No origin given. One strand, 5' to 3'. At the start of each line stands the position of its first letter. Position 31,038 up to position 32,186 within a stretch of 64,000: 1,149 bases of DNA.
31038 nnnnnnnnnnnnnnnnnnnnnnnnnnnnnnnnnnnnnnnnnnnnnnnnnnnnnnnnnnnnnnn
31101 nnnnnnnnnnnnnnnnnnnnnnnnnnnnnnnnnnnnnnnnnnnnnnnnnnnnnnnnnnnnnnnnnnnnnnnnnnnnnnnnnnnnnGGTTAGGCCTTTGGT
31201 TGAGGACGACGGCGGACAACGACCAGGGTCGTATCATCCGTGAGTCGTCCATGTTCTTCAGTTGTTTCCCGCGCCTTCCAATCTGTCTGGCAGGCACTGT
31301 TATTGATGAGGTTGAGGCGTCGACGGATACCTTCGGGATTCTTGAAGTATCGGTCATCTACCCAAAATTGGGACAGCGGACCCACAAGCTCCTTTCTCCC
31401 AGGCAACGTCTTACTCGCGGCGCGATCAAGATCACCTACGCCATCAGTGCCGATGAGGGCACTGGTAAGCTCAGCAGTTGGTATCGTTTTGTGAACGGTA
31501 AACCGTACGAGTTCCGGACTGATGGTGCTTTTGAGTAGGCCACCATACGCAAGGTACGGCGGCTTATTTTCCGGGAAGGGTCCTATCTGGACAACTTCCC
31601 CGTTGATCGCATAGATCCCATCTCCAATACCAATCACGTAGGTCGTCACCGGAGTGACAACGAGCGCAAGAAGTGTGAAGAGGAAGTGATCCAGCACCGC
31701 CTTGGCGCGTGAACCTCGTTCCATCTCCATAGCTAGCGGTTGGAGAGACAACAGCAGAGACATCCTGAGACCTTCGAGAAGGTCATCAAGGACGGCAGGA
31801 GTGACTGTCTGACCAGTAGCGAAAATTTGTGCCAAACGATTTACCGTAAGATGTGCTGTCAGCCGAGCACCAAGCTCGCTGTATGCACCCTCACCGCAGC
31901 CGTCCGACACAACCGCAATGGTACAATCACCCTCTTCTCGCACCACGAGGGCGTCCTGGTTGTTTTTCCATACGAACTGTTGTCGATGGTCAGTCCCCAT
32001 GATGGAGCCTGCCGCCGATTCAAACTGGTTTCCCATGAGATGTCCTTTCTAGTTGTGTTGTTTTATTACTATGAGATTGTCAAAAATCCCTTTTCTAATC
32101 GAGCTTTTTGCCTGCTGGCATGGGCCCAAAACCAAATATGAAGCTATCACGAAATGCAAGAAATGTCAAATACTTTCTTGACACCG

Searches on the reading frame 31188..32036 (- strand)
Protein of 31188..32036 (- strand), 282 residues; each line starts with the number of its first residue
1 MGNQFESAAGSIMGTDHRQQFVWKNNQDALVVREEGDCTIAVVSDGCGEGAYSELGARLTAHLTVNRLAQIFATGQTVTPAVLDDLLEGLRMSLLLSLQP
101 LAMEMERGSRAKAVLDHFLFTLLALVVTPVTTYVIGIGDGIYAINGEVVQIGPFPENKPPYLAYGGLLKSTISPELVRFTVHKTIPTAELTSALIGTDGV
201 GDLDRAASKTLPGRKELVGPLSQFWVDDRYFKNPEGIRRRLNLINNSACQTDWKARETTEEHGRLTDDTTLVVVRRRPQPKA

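Call 24: search_protein_families(library=pfam, proteins=[window:31188-32036:-], max_evalue=0.01)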
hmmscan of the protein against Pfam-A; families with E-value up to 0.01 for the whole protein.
window:31188-32036:- (282 aa): 1 family
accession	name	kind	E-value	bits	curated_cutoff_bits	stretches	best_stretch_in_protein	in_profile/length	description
PF13672.11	PP2C_2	-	6.4e-19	68.8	24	1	15-202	3-177/209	Protein phosphatase 2C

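Call 27: search_protein_families(library=padloc, proteins=[window:31188-32036:-], max_evalue=0.01)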
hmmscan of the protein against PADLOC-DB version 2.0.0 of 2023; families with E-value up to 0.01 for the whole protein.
window:31188-32036:- (282 aa): 0 families

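Call 28: search_protein_families(library=phrogs, proteins=[window:31188-32036:-], max_evalue=0.01)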
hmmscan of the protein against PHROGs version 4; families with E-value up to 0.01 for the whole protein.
window:31188-32036:- (282 aa): 0 families

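Call 116: search_protein_families(library=padloc, proteins=[window:31188-32036:-], max_evalue=10)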
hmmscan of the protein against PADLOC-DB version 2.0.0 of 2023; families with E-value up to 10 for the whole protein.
window:31188-32036:- (282 aa): 0 families

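Call 117: search_protein_families(library=ncbifam, proteins=[window:31188-32036:-], max_evalue=1)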
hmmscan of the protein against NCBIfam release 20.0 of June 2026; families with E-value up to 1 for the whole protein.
window:31188-32036:- (282 aa): 2 families
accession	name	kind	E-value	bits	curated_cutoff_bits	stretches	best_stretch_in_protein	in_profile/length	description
NF008115.0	PRK10862.1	equivalog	0.0018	18.3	184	1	22-135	10-120/156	SoxR-reducing system protein RseC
NF033484.1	Stp1_PP2C_phos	equivalog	0.019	14.5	230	1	24-146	9-119/232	Stp1/IreP family PP2C-type Ser/Thr phosphatase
